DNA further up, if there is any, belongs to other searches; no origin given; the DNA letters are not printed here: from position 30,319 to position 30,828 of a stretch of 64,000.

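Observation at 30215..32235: Apparently lower-GC islet: sigma-54 promoter driving a GcrA-like mini-protein plus a coiled-coil two-TM protein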

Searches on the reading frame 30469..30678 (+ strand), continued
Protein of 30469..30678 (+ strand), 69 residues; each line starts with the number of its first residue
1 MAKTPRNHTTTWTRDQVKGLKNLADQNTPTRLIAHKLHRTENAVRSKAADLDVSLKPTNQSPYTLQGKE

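Call 118: fold_search(model_id=the predicted structure, library=viral)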
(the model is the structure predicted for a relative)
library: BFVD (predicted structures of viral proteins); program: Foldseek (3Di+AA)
matches with E <= 10: 1218; with E <= 0.001: 0
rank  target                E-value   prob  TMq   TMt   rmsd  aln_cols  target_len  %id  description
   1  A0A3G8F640            7.8e-03  1.00  0.63  0.42   5.1        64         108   30  (no name in the UniProt tables at hand)
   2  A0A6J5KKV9            8.9e-03  1.00  0.67  0.26   4.5        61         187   16  GcrA cell cycle regulator [uncultured Caudovirales phage]
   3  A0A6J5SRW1            8.9e-03  1.00  0.66  0.47   6.5        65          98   25  Uncharacterized protein (Fragment) [uncultured Caudovirales phage]
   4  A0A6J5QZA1            1.1e-02  1.00  0.64  0.27   6.9        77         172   21  Uncharacterized protein [uncultured Caudovirales phage]
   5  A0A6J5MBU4            1.2e-02  1.00  0.64  0.31   5.5        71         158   24  GcrA cell cycle regulator [uncultured Caudovirales phage]
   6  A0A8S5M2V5            1.2e-02  1.00  0.62  0.58   6.3        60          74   27  GcrA cell cycle regulator [Siphoviridae sp. ctqpo8]
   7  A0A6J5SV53            1.4e-02  1.00  0.62  0.16  11.1        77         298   19  Uncharacterized protein [uncultured Caudovirales phage]
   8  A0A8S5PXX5            1.6e-02  1.00  0.63  0.23   3.3        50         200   32  Transcriptional regulator [Myoviridae sp. ctWiL39]
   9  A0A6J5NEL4            1.8e-02  1.00  0.66  0.20   4.0        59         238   27  GcrA cell cycle regulator [uncultured Caudovirales phage]
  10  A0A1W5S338            2.1e-02  1.00  0.64  0.39   6.0        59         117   24  Uncharacterized protein [Marinomonas phage CPP1m]
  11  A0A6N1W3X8            2.4e-02  1.00  0.67  0.59   4.8        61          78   23  (no name in the UniProt tables at hand)
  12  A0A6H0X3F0            2.5e-02  1.00  0.64  0.42   5.0        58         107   28  Uncharacterized protein [Klebsiella phage LASTA]
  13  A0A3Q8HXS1            2.5e-02  1.00  0.56  0.28   6.1        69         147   25  (no name in the UniProt tables at hand)
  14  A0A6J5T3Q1            2.7e-02  1.00  0.67  0.32   2.6        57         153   24  Uncharacterized protein [uncultured Caudovirales phage]
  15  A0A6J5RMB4            2.7e-02  1.00  0.67  0.47   6.7        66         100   24  Uncharacterized protein [uncultured Caudovirales phage]
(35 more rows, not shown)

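Call 122: find_related_loci(query=A3, collection=viral_contigs, flank=4000)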
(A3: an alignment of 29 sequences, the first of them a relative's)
Query A3 (69 aa) in viral_contigs; peptide patterns used: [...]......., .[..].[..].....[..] (x = any residue, [..] = any of these).
146 stretches matched a pattern; 62 encode a relative of the query (tblastn E <= 1e-3); 62 distinct loci.
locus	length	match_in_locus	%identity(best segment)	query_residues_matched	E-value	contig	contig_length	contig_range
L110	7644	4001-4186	68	1-63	1e-22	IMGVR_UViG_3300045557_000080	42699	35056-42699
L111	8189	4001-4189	65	1-63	1e-22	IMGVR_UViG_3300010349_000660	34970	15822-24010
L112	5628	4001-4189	65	1-63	2e-22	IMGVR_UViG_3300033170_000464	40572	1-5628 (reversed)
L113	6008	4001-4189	60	1-63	3e-22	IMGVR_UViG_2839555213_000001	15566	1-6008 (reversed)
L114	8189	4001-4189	62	1-63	1e-21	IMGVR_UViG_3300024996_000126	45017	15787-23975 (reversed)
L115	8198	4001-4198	59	1-66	4e-21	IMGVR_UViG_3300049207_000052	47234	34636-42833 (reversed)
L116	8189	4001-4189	60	1-63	5e-21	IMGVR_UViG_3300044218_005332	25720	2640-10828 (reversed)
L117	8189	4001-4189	57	1-63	1e-20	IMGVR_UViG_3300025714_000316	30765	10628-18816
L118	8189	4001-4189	57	1-63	1e-20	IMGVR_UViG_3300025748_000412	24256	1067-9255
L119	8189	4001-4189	57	1-63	1e-20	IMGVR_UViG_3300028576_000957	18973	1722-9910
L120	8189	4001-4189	63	1-63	2e-20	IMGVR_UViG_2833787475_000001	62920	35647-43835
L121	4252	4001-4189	56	1-63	3e-20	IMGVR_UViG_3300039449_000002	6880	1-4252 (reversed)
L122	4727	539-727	60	1-63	3e-20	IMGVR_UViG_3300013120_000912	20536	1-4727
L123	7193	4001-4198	55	1-66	4e-20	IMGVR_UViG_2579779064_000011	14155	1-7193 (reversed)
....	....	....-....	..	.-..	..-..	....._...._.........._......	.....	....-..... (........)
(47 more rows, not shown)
